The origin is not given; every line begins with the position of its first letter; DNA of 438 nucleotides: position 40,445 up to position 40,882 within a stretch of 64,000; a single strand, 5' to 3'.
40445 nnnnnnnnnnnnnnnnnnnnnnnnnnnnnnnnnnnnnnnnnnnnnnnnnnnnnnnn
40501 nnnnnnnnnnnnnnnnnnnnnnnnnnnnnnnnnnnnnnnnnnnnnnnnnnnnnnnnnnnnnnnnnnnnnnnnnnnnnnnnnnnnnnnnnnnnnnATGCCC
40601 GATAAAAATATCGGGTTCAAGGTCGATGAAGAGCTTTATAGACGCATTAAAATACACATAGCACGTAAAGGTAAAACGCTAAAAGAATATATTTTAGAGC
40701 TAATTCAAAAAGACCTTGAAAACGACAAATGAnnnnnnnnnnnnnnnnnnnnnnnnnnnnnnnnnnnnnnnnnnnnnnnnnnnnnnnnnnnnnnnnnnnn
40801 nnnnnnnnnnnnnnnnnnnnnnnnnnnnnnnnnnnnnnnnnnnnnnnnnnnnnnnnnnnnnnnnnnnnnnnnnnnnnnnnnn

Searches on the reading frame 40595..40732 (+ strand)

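Call 87: search_protein_families(library=pfam, proteins=[window:40595-40732:+], max_evalue=0.001)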
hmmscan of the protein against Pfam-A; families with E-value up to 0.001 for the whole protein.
window:40595-40732:+ (45 aa): 1 family
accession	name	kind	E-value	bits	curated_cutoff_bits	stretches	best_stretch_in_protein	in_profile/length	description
PF07764.18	Omega_Repress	-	1.8e-05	25.3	33.3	1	1-33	20-50/59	Omega Transcriptional Repressor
